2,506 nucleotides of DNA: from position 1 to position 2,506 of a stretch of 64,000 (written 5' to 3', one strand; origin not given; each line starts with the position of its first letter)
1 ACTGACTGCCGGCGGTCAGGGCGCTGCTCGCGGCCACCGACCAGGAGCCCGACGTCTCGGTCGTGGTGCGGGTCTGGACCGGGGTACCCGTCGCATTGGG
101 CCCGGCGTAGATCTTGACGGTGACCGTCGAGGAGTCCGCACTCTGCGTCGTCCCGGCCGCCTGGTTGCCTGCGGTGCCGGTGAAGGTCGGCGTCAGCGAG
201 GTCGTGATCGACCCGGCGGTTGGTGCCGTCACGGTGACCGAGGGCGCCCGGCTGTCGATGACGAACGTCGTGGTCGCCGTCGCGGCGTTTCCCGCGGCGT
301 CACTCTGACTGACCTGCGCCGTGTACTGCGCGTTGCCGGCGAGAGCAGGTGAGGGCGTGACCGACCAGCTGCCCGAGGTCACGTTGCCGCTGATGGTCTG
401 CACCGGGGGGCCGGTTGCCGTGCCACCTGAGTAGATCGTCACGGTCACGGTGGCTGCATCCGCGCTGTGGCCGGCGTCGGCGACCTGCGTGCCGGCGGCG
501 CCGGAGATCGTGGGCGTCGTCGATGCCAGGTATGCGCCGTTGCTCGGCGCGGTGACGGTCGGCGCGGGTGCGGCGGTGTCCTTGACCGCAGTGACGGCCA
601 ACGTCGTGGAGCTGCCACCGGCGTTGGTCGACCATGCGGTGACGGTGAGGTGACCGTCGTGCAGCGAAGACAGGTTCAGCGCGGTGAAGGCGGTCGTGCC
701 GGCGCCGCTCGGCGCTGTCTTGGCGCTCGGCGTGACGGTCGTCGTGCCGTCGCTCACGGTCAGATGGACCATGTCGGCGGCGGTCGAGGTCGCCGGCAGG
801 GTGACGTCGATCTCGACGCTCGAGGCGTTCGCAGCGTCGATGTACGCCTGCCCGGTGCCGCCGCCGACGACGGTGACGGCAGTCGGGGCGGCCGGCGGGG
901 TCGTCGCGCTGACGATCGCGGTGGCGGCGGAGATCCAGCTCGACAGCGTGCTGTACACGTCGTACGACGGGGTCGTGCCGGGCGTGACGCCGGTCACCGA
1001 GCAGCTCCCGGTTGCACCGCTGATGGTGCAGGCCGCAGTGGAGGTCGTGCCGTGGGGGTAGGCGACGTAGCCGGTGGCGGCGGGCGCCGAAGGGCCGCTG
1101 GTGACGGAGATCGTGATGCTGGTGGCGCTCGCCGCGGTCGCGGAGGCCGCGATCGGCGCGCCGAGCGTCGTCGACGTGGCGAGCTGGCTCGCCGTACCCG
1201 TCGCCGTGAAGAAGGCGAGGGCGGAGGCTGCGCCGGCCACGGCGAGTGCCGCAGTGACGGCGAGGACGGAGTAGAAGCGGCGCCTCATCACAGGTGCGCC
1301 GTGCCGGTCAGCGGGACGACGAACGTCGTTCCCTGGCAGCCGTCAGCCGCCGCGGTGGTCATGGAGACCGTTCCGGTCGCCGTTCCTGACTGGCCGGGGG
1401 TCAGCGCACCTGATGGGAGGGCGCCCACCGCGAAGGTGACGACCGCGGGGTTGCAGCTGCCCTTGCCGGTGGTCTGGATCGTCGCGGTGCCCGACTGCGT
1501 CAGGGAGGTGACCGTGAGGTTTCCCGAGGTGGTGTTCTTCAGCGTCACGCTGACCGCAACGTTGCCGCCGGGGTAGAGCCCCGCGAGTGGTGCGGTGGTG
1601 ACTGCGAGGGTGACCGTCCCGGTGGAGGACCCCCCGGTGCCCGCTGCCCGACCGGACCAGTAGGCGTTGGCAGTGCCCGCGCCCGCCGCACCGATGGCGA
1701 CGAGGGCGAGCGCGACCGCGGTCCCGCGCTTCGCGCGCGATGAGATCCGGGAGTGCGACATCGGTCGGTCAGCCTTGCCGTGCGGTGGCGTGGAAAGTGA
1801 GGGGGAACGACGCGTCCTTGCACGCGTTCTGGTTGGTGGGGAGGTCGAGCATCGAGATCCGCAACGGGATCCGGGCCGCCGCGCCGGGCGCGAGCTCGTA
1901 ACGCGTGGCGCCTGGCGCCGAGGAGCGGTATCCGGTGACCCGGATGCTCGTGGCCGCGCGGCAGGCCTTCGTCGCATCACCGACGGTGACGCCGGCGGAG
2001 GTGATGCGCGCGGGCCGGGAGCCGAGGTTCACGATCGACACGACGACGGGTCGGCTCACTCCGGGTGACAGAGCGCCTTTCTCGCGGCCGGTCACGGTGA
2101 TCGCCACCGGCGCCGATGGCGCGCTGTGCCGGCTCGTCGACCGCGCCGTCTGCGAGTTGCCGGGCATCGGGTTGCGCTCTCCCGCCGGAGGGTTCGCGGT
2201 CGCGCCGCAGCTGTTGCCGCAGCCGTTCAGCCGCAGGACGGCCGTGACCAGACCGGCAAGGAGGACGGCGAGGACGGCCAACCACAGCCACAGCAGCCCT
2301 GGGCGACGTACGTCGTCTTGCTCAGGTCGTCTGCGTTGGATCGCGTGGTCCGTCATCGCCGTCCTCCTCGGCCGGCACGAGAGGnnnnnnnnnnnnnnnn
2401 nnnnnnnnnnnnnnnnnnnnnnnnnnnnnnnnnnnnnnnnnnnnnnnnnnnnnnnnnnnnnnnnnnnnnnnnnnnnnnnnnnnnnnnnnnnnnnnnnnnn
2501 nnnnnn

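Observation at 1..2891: Translationally coupled four-gene operon of exported beta-sandwich proteins sharing a conserved mature N-terminus: candidate TasA/SipW-like surface-fibre or pilus module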

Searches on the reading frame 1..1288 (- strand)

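Call 5: search_protein_families(library=ncbifam, proteins=[window:1-1288:-], max_evalue=1)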
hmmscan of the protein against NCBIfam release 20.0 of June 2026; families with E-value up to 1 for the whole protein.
window:1-1288:- (429 aa): 0 families

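Call 6: search_protein_families(library=pfam, proteins=[window:1-1288:-], max_evalue=1)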
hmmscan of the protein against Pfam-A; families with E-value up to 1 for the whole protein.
window:1-1288:- (429 aa): 3 families
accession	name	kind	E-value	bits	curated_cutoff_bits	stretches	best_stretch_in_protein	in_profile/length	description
PF20164.4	GspA_SrpA_N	-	0.00016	22.5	27.4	1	285-348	58-115/117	GspA/SrpA SigLec-like domain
PF10342.15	Kre9_KNH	-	0.0042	18.2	24.6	1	275-337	22-87/94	Kre9/KNH-like N-terminal Ig-like domain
PF13750.12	Big_3_3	-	0.0081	16.3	27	1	203-342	6-144/157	Bacterial Ig-like domain (group 3)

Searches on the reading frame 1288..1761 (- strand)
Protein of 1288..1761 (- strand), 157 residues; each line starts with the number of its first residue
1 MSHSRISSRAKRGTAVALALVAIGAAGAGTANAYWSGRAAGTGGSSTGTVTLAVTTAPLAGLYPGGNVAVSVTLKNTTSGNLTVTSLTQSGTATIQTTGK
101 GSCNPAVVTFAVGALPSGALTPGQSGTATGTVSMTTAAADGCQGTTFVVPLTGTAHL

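Call 5: search_protein_families(library=ncbifam, proteins=[window:1288-1761:-], max_evalue=1)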
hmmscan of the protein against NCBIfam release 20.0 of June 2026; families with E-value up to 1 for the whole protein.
window:1288-1761:- (157 aa): 0 families

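Call 6: search_protein_families(library=pfam, proteins=[window:1288-1761:-], max_evalue=1)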
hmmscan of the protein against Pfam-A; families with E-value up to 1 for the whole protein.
window:1288-1761:- (157 aa): 2 families
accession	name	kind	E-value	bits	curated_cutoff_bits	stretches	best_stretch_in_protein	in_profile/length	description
PF25259.1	DUF7860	-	0.053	14.3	27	1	9-38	11-40/75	Family of unknown function (DUF7860)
PF12389.13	Peptidase_M73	-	0.061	13.6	22.5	1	11-90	5-84/196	Camelysin metallo-endopeptidase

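Call 87: predict_structure(alignment_id=A3)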
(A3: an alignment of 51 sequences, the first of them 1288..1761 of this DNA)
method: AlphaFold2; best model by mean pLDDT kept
length: 157 residues; sequences in the alignment: 51
mean_pLDDT: 74.4   pTM: 0.56
mean pLDDT of the five models: 74.4, 73.4, 72.6, 70.3, 69.0
residues with pLDDT >= 90: 18; 70-90: 79; 50-70: 50; < 50: 10
segments of 3 or more residues with pLDDT < 50: 32-34, 36-39
pLDDT, mean of each block of 10 residues (from residue 1): 53 60 60 49 56 66 89 87 88 78 86 90 90 81 82 77
secondary structure, 60 per line:
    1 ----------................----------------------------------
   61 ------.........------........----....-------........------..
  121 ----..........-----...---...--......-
elements in order: H11-26 E67-75 E82-89 E94-97 E108-112 E125-134 E146-148 E151-156

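Call 89: fold_search(model_id=the predicted structure, library=pdb)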
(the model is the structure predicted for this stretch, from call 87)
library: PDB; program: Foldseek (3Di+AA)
matches with E <= 10: 493; with E <= 0.001: 0
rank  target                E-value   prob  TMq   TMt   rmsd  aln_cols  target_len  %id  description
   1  6bqm                  7.9e-02  0.95  0.28  0.12   6.9        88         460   12  Secreted serine protease VesC from Vibrio cholerae (released 2018-11-28)
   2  8b5l_v                8.8e-02  0.66  0.29  0.29  14.7       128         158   13  Cryo-EM structure of ribosome-Sec61-TRAP (TRanslocon Associated Protein) translocon complex (released 2023-03-01)
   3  2ed6_A                1.5e-01  0.87  0.31  0.29   5.3        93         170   12  Crystal Structure of Envelope Protein VP28 from White Spot Syndrome Virus (WSSV) (released 2007-06-05)
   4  2bzd_C                1.5e-01  0.75  0.31  0.10   7.3       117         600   18  Galactose recognition by the carbohydrate-binding module of a bacterial sialidase. (released 2005-08-19)
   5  4lk4                  1.8e-01  0.77  0.24  0.12  11.1        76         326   24  Structure of Vibrio cholerae VesB protease (released 2014-02-05)
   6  4b97                  1.8e-01  0.69  0.29  0.30  12.1       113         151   17  Biomass sensing modules from putative Rsgi-like proteins of Clostridium thermocellum resemble family 3 carbohydrate-bind (released 2013-09-11)
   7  7dda                  1.9e-01  0.90  0.37  0.44   6.3       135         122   11  Envelope protein VP37 a crystal structure from White Spot Syndrome Virus (released 2021-06-23)
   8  7ohi_A                1.9e-01  0.80  0.28  0.19   9.4        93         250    8  FCHO1-peptide-AP2 alpha ear complex (released 2022-06-01)
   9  1b9k                  1.9e-01  0.72  0.27  0.19   8.4        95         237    8  ALPHA-ADAPTIN APPENDAGE DOMAIN, FROM CLATHRIN ADAPTOR AP2 (released 1999-07-06)
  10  4ole_C                2.2e-01  0.57  0.29  0.36   7.5       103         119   12  Crystal structure of a neighbor of BRCA1 gene 1 (NBR1) from Homo sapiens at 2.52 A resolution (released 2014-02-19)
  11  2xdh                  2.3e-01  0.11  0.16  0.18  16.7       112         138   16  Non-cellulosomal cohesin from the hyperthermophilic archaeon Archaeoglobus fulgidus (released 2010-05-26)
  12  6ysq_D                2.5e-01  0.82  0.33  0.10   7.7       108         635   16  The hC4Nb8 complement inhibitory nanobody in complex with C4b (released 2020-06-24)
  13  8btk_TB               2.5e-01  0.41  0.29  0.28  14.5       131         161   12  Structure of the TRAP complex with the Sec translocon and a translating ribosome (released 2023-05-24)
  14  4ole_B                2.7e-01  0.41  0.26  0.33   9.0       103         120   12  Crystal structure of a neighbor of BRCA1 gene 1 (NBR1) from Homo sapiens at 2.52 A resolution (released 2014-02-19)
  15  4ole_A                3.0e-01  0.51  0.28  0.34   7.5       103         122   12  Crystal structure of a neighbor of BRCA1 gene 1 (NBR1) from Homo sapiens at 2.52 A resolution (released 2014-02-19)
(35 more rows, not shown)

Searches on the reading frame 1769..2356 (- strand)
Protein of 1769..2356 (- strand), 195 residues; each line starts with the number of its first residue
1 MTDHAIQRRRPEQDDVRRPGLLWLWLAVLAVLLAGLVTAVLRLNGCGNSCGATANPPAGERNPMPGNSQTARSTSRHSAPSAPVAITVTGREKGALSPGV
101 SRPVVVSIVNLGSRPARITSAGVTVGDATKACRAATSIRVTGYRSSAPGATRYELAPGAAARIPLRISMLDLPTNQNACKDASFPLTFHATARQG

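Call 5: search_protein_families(library=ncbifam, proteins=[window:1769-2356:-], max_evalue=1)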
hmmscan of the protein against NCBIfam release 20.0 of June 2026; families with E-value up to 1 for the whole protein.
window:1769-2356:- (195 aa): 2 families
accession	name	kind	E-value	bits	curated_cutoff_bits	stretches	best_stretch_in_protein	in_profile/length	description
NF037996.1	B-4DMT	subfamily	0.048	13.5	100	1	7-43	60-96/139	B-4DMT family transporter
NF053526.1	Myco_lipo_LppK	equivalog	0.17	11.8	125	1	29-96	6-72/167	lipoprotein LppK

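Call 6: search_protein_families(library=pfam, proteins=[window:1769-2356:-], max_evalue=1)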
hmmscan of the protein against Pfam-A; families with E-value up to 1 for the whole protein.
window:1769-2356:- (195 aa): 0 families
